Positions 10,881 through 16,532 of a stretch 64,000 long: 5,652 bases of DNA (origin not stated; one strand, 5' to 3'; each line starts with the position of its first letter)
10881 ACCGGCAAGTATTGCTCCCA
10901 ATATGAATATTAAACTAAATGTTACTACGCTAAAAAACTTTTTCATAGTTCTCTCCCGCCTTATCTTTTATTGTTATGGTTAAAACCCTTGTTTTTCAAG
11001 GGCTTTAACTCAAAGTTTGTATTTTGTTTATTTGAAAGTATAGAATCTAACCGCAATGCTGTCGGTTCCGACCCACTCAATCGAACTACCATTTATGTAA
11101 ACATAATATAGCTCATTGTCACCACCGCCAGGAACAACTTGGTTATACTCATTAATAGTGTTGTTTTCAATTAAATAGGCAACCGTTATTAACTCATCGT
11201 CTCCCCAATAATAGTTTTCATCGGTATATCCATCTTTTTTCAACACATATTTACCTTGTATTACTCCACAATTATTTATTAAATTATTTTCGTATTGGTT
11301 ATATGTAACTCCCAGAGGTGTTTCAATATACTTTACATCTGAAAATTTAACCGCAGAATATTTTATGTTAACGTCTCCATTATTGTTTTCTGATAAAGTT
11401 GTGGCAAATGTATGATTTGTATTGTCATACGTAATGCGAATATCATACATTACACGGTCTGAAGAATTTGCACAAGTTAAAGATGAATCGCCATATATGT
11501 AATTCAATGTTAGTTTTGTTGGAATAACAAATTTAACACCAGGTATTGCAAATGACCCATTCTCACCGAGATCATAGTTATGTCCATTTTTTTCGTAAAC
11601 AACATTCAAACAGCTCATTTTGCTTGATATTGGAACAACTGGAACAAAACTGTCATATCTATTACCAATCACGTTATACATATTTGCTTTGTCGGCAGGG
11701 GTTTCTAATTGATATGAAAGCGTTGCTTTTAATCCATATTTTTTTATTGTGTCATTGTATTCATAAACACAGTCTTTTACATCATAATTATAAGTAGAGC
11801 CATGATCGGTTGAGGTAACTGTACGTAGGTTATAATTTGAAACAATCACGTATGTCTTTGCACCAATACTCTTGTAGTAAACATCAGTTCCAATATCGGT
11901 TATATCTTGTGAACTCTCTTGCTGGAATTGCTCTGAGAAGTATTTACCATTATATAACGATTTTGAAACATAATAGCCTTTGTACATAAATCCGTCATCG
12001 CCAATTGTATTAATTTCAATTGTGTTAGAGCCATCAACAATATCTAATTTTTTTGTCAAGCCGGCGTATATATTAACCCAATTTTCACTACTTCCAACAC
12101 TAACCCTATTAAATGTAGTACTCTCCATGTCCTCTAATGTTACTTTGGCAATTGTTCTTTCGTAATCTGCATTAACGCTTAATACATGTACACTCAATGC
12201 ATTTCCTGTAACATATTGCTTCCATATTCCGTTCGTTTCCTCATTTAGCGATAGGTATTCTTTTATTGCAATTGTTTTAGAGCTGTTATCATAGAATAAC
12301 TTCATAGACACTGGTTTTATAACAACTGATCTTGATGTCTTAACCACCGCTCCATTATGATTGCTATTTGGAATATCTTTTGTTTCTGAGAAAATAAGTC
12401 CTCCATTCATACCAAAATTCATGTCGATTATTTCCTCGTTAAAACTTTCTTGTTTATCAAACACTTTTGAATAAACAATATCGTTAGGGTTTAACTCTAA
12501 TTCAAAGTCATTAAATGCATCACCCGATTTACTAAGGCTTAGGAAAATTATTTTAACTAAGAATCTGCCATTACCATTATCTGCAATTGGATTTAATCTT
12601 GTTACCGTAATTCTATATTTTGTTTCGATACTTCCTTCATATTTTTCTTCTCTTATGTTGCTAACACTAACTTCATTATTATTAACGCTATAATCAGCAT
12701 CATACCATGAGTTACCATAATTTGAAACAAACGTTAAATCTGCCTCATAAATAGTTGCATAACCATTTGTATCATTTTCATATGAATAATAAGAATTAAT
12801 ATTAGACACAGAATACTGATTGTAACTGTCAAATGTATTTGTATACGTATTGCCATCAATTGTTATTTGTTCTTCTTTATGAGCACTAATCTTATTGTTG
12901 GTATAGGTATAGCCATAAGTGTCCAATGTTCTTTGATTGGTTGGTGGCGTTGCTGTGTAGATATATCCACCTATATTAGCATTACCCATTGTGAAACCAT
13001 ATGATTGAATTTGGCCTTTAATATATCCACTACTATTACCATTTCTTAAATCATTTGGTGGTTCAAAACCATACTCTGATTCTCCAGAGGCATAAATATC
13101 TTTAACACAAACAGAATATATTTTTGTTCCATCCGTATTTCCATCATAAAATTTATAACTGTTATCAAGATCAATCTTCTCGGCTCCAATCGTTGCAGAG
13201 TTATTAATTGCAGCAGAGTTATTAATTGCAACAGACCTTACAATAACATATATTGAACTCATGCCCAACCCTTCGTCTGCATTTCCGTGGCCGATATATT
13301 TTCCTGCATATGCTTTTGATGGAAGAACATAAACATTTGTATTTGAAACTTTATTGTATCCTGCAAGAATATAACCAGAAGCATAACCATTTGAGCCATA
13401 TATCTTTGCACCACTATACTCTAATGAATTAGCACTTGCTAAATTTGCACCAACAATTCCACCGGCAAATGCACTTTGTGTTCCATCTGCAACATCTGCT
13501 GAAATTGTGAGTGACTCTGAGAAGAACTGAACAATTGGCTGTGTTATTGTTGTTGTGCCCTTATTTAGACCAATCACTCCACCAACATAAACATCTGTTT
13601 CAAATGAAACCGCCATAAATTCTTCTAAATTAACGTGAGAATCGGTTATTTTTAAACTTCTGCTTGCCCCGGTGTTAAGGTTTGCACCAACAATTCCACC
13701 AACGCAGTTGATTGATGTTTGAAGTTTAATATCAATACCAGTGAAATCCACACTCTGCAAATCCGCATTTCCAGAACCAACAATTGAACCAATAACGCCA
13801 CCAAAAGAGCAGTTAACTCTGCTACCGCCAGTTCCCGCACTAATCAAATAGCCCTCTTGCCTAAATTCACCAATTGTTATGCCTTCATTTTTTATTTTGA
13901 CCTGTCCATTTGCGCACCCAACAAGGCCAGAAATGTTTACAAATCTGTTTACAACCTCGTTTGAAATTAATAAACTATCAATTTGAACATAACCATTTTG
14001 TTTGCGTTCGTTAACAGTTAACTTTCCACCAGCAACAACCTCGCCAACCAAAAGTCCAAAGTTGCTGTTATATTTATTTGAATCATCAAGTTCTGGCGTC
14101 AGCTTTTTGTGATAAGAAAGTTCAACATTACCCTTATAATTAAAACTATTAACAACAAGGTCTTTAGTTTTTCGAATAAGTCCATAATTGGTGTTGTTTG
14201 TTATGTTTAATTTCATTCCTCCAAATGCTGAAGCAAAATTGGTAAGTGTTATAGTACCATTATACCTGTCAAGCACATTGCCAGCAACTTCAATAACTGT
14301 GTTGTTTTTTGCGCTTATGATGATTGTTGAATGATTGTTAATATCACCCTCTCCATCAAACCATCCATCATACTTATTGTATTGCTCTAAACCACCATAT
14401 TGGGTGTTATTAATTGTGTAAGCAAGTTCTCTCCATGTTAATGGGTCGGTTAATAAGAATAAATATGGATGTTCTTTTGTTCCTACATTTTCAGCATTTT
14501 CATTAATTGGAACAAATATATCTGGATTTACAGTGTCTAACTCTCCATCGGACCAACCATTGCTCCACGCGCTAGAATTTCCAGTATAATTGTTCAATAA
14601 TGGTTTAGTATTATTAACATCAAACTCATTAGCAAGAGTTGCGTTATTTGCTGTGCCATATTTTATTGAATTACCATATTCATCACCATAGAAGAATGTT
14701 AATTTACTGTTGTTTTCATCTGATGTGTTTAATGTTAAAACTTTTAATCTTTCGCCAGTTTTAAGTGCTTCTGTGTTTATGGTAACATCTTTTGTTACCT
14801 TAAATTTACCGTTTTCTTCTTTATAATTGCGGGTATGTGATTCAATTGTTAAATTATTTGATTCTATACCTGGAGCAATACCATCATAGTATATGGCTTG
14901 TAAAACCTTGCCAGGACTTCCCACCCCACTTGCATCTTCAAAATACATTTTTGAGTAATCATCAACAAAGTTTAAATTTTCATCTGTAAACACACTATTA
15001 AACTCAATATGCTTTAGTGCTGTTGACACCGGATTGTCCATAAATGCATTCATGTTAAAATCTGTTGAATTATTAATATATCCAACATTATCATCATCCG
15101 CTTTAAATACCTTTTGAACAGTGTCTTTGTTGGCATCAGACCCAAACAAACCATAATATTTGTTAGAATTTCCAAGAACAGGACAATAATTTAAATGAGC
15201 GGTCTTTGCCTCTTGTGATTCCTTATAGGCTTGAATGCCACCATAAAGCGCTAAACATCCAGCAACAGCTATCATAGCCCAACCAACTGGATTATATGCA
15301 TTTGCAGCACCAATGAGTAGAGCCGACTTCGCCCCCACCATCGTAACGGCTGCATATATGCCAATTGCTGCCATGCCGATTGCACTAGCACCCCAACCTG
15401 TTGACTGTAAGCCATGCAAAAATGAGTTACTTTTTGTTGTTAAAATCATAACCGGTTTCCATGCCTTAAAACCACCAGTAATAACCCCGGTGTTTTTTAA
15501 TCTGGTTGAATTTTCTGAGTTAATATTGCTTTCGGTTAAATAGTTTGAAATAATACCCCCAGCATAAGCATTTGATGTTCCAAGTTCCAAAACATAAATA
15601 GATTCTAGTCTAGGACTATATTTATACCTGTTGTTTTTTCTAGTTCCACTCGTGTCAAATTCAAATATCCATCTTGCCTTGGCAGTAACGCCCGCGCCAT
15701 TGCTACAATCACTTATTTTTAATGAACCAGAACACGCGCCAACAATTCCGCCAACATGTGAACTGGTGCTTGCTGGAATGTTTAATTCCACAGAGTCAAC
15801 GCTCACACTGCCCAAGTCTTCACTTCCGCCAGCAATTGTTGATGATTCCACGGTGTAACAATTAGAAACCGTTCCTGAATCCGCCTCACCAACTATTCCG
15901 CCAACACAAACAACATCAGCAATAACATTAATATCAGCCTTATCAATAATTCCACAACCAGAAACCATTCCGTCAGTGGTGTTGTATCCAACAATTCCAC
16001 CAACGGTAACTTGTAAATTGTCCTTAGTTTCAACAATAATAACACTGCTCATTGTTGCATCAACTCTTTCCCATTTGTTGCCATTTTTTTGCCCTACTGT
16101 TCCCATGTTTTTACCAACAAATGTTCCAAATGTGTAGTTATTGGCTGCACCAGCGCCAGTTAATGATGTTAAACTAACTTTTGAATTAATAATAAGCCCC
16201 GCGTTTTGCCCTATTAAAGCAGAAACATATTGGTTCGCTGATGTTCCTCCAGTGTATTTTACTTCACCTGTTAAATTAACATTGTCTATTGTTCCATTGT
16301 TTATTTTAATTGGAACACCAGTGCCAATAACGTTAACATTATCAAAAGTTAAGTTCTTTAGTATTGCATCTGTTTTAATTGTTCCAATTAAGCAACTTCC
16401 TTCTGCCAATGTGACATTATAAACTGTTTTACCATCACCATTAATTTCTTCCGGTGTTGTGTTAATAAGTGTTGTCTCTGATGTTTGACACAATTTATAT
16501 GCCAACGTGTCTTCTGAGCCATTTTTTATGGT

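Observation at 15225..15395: Internal two-helix hydrophobic hairpin with a lipobox-like 'AVAGC' three-quarters of the way along the 5,956-aa lipoprotein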

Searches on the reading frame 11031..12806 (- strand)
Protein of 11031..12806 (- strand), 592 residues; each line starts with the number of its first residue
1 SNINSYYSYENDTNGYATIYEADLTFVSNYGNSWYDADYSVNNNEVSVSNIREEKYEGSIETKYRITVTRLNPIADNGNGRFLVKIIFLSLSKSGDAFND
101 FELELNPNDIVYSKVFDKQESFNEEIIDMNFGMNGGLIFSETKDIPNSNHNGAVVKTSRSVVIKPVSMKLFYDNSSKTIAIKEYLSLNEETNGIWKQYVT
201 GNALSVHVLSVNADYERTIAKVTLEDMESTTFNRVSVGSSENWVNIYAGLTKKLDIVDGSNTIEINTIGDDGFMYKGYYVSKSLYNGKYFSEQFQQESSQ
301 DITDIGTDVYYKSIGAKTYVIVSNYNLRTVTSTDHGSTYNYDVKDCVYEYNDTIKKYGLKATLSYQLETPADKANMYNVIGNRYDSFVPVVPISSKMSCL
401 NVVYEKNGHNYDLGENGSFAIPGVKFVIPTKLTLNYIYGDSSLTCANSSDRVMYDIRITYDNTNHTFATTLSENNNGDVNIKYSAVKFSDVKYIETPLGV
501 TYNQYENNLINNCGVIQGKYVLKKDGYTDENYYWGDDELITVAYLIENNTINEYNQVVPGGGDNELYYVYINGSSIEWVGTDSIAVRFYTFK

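Call 9: search_protein_families(library=pfam, proteins=[window:11031-12806:-], max_evalue=5)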
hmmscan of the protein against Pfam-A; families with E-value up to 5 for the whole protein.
window:11031-12806:- (592 aa): 1 family
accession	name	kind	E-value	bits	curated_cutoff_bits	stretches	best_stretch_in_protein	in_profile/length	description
PF04744.17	Monooxygenase_B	-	0.09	12.4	22.7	1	457-514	255-312/380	Monooxygenase subunit B protein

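Call 24: search_protein_families(library=phrogs, proteins=[window:11031-12806:-], max_evalue=1)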
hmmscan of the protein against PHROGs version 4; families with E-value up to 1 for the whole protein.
window:11031-12806:- (592 aa): 0 families

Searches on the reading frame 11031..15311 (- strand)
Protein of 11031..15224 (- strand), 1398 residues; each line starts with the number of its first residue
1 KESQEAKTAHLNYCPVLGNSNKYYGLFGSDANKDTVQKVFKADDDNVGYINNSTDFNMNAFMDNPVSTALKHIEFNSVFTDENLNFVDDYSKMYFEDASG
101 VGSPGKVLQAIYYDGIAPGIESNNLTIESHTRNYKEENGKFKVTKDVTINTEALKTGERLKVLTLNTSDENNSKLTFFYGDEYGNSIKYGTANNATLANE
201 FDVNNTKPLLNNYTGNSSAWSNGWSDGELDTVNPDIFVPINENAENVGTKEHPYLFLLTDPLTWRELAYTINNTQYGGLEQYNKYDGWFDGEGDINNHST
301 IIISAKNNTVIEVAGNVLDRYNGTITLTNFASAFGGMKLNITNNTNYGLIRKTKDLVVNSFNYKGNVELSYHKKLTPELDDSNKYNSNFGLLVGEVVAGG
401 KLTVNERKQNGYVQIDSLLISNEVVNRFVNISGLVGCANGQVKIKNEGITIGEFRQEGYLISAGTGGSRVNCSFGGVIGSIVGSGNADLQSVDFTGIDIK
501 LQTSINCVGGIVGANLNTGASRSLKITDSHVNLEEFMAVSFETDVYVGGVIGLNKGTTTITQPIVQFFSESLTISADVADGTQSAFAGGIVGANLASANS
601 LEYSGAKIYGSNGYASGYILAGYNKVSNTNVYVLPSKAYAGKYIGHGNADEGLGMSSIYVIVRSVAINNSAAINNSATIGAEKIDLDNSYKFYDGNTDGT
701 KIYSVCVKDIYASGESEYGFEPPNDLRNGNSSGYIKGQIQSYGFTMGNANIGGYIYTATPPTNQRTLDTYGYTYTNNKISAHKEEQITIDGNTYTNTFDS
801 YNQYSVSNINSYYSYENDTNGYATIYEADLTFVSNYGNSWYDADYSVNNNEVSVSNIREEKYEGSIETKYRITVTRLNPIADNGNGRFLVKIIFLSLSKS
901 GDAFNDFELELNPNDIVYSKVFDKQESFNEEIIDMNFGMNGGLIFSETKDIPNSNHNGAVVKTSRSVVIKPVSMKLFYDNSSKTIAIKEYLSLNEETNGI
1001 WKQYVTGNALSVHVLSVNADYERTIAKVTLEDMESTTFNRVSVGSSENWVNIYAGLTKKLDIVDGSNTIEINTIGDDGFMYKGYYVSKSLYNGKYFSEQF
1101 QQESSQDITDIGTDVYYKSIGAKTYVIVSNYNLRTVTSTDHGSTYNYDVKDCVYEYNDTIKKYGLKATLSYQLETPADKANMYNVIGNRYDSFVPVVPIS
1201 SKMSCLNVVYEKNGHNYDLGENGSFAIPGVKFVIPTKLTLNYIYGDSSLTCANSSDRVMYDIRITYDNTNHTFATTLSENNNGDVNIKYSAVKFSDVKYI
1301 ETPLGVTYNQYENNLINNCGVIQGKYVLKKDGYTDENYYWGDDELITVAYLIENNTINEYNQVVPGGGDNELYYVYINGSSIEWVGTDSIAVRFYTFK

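Call 23: search_solved_structures(query=window:11031-15224:-, max_evalue=1)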
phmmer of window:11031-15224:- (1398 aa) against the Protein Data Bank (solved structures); distinct sequences matched with E-value up to 1: 0.

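Call 51: find_homologous_proteins(query=A3, max_evalue=0.001)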
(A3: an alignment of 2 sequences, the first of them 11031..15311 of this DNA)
Query A3 (2 sequences): 8000 candidates shared short words with the query, none scored E <= 0.001.

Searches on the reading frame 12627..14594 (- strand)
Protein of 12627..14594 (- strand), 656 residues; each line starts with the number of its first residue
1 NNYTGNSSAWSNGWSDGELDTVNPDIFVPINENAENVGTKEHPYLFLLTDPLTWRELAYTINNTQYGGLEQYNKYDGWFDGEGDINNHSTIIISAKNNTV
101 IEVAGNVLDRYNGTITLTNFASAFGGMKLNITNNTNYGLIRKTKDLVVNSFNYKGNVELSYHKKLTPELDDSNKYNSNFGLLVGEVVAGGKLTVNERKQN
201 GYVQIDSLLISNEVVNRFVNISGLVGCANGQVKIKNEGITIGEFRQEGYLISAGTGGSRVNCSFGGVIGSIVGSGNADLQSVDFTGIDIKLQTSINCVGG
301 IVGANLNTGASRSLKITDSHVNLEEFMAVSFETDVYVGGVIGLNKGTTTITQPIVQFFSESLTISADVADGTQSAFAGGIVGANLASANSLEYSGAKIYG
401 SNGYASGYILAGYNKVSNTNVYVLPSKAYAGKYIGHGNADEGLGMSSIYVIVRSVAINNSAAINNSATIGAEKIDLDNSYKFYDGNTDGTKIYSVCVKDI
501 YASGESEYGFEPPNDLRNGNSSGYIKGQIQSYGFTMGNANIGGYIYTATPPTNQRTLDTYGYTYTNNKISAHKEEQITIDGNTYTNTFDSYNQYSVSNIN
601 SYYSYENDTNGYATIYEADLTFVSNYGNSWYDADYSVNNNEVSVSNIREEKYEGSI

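Call 9: search_protein_families(library=pfam, proteins=[window:12627-14594:-], max_evalue=5)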
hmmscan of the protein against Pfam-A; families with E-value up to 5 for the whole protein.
window:12627-14594:- (656 aa): 1 family
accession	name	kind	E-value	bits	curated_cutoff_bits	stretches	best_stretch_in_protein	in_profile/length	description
PF07581.17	Glug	-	2.4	9.2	20.5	1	296-308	3-15/28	The GLUG motif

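Call 24: search_protein_families(library=phrogs, proteins=[window:12627-14594:-], max_evalue=1)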
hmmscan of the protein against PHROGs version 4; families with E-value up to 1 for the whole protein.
window:12627-14594:- (656 aa): 2 families
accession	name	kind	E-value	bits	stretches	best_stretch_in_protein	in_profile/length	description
phrog_8077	-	unknown function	0.036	15.2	1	455-501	66-112/168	-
phrog_7342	-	unknown function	0.081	14.1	1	343-385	17-57/86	-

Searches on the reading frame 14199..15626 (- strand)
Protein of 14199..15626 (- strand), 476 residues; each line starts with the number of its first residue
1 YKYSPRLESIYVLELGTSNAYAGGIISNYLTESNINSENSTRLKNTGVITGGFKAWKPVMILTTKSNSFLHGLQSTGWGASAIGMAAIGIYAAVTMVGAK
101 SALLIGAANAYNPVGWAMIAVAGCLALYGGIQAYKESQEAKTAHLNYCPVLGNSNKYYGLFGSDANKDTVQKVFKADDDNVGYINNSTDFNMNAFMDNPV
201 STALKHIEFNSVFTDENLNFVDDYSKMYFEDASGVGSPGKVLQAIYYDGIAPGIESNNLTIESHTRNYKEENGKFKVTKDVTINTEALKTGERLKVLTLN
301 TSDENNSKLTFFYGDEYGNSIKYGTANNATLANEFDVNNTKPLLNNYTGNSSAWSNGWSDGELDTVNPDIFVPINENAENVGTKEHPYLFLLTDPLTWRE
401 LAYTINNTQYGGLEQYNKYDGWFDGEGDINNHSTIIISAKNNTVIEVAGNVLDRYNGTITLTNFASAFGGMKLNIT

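Call 33: search_protein_representatives(alignment_id=A1)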
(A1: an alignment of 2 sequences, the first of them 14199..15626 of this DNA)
Query: 2 sequences, 533 profile positions. Proteins with E-value up to 0.001 (for the whole library): 2; up to 1e-10: 2; up to 1e-30: 1. The best 2 are listed.
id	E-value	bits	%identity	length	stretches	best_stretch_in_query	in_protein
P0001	2.0e-206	703.4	-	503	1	1-379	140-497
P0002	1.2e-18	83.7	-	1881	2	10-352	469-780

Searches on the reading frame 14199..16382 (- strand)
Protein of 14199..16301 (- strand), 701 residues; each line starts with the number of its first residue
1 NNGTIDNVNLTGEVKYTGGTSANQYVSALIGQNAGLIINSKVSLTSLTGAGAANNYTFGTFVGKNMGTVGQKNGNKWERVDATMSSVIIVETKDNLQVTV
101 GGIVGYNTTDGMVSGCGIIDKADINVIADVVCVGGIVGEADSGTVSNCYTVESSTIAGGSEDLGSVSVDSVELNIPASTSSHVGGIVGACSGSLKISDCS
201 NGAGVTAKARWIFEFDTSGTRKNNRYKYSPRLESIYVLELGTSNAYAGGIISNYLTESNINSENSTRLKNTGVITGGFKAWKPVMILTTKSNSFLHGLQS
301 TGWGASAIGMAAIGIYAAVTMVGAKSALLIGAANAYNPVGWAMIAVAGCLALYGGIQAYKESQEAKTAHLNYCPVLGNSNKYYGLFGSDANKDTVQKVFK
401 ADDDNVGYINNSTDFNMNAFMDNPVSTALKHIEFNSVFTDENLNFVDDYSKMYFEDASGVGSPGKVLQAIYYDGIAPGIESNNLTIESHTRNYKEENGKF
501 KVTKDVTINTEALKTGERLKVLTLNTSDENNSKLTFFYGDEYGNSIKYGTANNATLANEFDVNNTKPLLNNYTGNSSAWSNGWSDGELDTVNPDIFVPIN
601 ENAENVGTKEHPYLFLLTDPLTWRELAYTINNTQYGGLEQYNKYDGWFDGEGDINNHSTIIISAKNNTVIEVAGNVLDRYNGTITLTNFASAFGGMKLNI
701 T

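Call 9: search_protein_families(library=pfam, proteins=[window:14415-16382:-], max_evalue=5)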
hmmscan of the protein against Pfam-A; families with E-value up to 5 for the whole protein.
window:14415-16382:- (656 aa): 2 families
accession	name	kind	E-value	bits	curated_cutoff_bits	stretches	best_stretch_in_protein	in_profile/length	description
PF07581.17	Glug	-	0.0035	18.1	20.5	2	126-143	4-21/28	The GLUG motif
PF07332.16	Phage_holin_3_6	-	2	8.9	28.4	1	333-387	35-89/116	Putative Actinobacterial Holin-X, holin superfamily III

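Call 15: find_homologous_proteins(query=window:14199-16301:-, max_evalue=0.001)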
Query window:14199-16301:- (701 aa): 1 proteins with E <= 0.001 among 8000 candidates.
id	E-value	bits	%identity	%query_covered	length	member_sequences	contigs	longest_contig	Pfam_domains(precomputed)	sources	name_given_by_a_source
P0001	3.8e-24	103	32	56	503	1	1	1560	-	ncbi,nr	ncbi:MAG: hypothetical protein IJW25_02060, partial [Clostridia bacterium]|nr:hypothetical protein [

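Call 24: search_protein_families(library=phrogs, proteins=[window:14415-16382:-], max_evalue=1)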
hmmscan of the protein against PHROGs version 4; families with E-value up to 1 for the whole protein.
window:14415-16382:- (656 aa): 2 families
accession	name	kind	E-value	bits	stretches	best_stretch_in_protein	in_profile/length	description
phrog_1533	-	tail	0.0054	15.2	1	298-466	580-740/1688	tail length tape measure protein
phrog_5218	-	unknown function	0.96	8.4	1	334-418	599-687/1599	-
